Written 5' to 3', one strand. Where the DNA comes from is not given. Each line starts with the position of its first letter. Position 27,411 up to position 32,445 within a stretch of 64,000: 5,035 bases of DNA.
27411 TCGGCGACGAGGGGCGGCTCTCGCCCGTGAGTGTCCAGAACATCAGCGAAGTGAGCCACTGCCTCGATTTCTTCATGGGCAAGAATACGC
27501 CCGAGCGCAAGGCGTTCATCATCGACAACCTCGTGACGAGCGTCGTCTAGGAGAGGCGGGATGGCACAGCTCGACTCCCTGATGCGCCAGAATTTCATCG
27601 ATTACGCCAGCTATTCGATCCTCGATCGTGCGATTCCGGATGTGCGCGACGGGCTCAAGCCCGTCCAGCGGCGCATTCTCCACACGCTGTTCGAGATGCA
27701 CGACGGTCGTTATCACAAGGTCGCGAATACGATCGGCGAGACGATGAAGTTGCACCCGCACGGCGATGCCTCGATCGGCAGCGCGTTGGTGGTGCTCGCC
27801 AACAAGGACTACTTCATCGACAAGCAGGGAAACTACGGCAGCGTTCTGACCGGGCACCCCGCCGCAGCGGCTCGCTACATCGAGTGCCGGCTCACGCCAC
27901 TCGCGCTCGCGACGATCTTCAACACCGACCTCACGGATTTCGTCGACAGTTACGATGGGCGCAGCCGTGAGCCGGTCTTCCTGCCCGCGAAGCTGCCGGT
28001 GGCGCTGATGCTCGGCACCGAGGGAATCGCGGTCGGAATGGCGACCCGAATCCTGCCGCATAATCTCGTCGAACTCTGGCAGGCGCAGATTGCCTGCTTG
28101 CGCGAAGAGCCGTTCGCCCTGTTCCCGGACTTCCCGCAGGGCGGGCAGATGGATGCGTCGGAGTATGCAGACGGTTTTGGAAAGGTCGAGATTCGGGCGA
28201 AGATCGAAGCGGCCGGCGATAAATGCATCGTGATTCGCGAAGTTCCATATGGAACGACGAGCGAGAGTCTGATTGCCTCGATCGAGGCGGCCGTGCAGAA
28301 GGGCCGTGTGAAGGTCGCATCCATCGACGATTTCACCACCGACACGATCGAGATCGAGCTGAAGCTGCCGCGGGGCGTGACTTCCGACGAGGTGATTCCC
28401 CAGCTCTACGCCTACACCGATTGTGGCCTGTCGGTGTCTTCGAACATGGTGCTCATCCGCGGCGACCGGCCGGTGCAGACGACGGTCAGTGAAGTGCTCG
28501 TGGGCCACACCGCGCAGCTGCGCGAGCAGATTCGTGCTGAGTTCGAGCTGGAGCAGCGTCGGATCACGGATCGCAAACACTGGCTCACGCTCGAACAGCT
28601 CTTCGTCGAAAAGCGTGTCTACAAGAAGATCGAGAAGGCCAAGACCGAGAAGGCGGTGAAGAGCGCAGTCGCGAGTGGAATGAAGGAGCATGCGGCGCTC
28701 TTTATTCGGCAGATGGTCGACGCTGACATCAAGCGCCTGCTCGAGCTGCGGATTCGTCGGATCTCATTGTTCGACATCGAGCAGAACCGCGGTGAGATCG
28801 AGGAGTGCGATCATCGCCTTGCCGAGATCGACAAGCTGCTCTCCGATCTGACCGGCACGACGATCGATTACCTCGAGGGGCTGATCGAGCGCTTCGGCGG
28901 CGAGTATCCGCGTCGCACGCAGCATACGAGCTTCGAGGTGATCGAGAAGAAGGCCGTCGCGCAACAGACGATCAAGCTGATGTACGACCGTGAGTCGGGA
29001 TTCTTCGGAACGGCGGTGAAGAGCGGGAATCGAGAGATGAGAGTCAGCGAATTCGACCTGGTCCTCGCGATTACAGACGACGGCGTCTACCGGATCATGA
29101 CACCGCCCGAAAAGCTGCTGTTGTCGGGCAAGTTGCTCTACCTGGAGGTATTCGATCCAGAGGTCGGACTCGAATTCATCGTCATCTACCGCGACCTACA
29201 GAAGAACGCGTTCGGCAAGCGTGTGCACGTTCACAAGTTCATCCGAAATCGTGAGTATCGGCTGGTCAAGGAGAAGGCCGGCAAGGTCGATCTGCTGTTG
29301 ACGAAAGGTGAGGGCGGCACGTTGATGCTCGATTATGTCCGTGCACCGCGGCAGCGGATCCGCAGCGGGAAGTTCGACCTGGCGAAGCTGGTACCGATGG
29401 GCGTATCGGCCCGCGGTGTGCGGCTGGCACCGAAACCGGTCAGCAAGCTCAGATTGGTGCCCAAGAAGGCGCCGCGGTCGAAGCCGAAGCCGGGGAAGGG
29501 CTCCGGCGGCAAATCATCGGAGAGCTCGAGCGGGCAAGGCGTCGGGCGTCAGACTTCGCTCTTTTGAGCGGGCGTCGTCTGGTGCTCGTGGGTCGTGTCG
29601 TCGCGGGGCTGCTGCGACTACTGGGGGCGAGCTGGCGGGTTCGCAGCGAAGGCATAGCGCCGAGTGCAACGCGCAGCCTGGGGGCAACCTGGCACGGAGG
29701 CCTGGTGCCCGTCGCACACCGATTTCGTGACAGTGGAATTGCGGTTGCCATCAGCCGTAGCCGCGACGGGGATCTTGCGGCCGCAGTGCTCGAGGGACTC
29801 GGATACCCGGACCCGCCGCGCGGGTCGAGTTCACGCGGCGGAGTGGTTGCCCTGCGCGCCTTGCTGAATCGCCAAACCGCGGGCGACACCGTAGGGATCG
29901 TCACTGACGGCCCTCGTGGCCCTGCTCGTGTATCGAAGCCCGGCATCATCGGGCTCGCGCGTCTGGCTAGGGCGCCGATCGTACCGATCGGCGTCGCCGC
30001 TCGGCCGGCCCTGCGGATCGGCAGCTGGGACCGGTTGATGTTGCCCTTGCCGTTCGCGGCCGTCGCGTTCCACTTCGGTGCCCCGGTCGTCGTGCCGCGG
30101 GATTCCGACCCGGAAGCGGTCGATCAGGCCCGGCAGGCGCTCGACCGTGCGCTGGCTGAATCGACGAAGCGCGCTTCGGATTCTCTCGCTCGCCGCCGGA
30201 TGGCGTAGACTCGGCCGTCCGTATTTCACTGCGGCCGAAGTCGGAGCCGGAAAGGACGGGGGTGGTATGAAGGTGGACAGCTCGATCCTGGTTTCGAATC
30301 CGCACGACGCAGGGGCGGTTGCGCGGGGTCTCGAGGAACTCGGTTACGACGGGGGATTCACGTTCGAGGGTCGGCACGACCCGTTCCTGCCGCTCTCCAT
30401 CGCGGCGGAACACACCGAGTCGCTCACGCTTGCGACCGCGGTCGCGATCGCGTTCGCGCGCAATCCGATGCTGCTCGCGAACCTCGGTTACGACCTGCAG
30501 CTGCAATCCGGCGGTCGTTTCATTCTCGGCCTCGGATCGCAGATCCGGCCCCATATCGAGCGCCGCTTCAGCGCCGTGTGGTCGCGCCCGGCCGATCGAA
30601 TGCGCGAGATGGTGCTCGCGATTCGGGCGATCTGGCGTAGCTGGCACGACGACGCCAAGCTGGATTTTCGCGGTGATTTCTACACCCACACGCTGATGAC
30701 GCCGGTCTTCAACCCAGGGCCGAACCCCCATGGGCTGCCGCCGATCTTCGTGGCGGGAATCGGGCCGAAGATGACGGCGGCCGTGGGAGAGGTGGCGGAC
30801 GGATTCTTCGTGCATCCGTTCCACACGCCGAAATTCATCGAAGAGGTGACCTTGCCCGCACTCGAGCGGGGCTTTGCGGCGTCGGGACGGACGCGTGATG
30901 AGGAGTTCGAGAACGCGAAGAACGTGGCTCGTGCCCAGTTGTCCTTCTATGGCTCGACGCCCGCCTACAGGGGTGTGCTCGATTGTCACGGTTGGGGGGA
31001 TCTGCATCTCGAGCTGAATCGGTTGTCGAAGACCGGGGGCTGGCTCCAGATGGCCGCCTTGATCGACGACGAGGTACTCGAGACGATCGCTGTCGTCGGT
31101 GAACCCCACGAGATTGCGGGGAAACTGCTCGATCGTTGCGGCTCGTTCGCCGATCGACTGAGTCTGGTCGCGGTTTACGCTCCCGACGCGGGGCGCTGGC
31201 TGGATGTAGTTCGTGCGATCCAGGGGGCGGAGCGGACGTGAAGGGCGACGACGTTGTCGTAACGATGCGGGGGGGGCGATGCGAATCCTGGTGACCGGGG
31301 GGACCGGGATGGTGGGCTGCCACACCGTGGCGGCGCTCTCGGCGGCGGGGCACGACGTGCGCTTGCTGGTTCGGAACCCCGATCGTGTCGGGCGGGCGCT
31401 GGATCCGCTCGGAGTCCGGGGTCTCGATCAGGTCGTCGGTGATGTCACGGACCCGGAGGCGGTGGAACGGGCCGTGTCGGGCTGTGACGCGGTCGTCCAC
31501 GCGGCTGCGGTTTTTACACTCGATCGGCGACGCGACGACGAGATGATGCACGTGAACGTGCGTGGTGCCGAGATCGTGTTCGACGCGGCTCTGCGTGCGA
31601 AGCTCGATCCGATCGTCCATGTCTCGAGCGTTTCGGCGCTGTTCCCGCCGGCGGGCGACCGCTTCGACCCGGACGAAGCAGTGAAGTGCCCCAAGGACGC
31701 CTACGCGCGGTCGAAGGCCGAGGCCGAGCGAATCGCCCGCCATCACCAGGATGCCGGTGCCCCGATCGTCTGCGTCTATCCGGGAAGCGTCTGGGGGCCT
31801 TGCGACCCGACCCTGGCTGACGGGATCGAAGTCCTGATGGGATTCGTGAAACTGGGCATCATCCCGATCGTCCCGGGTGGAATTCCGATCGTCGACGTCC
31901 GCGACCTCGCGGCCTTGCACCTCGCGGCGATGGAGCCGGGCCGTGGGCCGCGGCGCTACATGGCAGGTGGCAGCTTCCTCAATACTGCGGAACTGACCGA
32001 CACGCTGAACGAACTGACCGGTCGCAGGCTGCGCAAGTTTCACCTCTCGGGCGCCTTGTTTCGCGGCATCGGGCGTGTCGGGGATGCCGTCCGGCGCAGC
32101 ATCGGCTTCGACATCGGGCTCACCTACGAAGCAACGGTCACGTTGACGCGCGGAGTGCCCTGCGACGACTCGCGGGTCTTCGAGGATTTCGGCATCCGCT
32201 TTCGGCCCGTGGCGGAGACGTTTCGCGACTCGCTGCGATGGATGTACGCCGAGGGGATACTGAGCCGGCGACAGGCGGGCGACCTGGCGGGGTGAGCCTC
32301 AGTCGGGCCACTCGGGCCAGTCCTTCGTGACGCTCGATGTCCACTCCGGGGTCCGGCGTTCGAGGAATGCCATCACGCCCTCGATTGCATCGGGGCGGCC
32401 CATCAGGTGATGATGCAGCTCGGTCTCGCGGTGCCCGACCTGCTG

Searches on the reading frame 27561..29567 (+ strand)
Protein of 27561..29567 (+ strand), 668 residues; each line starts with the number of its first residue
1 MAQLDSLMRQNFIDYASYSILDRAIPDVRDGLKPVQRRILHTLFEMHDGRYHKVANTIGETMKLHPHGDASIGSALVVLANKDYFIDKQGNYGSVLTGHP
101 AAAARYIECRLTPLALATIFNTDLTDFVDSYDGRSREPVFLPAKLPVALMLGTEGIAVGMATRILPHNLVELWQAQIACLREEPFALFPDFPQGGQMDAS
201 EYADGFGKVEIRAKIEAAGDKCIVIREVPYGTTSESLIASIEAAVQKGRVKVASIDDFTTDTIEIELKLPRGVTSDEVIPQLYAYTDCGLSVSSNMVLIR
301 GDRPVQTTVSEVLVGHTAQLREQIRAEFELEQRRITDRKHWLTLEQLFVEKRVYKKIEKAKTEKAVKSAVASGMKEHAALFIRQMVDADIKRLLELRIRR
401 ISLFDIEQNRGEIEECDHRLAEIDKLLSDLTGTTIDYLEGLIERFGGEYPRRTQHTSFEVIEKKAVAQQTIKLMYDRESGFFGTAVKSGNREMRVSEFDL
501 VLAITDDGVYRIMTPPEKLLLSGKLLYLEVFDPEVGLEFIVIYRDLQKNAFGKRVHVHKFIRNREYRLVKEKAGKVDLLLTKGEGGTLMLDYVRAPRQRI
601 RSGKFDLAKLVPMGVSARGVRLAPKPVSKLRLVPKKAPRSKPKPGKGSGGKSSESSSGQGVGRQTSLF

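Call 81: find_encoding_contigs(protein=window:27561-29567:+, flank=10000, max_places=1)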
Protein window:27561-29567:+ (668 aa): 1 contig read that carries it; 1 place shown.
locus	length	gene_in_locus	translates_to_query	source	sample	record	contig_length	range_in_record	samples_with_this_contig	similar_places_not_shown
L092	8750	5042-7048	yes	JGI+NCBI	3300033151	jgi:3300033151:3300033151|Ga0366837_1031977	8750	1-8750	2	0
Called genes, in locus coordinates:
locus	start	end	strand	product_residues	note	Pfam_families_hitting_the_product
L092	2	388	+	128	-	?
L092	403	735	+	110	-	-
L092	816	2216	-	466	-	PF00884:Sulfatase, PF01663:Phosphodiest (weak), PF16347:SGSH_C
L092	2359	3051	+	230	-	PF07885:Ion_trans_2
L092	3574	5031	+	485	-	PF00204:DNA_gyraseB, PF01751:Toprim, PF00986:DNA_gyraseB_C (weak)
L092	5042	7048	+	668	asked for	PF00521:DNA_topoisoIV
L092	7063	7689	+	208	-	PF04028:DUF374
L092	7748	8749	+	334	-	PF00296:Bac_luciferase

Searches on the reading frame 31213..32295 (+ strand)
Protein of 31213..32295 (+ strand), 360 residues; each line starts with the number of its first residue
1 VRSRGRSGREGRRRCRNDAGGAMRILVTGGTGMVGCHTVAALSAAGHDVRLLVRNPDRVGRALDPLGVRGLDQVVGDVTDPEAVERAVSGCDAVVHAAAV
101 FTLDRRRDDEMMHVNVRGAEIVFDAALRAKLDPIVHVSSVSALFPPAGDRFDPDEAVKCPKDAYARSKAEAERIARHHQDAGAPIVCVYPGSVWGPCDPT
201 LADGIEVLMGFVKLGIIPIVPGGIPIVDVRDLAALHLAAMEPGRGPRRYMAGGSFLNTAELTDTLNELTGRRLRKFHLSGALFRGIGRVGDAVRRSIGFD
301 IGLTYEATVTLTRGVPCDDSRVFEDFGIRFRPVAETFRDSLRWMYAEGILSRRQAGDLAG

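Call 86: search_solved_structures(query=window:31213-32295:+, max_evalue=1e-8)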
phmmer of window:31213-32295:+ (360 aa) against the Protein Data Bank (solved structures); distinct sequences matched with E-value up to 1e-8: 13.
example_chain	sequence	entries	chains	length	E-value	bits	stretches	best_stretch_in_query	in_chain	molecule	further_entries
3wj7_A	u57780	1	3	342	1.9e-25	93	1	25-348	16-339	Putative oxidoreductase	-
2x4g_A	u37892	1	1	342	1.1e-18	70.8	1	20-344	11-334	NUCLEOSIDE-DIPHOSPHATE-SUGAR EPIMERASE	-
5tqm_A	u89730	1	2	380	7.3e-17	64.8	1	20-261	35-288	Cinnamoyl-CoA Reductase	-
6wjb_A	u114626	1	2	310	1.5e-16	63.8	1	22-285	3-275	NAD-dependent epimerase/dehydratase family protein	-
6wj9_A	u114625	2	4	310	8e-16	61.4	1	22-285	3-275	NAD-dependent epimerase/dehydratase family protein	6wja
4r1s_A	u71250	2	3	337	1.5e-15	60.5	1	24-267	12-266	cinnamoyl CoA reductase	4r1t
4id9_A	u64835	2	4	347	1.2e-13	54.2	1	21-184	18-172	SHORT-CHAIN DEHYDROGENASE/REDUCTASE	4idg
4r1u_A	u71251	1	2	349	2.1e-13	53.4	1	18-265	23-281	Cinnamoyl CoA reductase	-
1r6d_A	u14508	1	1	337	1.6e-10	43.9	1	23-265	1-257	TDP-glucose-4,6-dehydratase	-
1r66_A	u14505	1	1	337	2.2e-10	43.5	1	23-265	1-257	TDP-glucose-4,6-dehydratase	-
8shh_A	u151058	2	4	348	7.8e-10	41.7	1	20-198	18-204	dTDP-glucose 4,6-dehydratase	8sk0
6nbr_A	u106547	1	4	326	1.3e-09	41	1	23-268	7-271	Kavalactone reductase 1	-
2p5u_A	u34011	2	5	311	1.5e-09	40.8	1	23-208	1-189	UDP-glucose 4-epimerase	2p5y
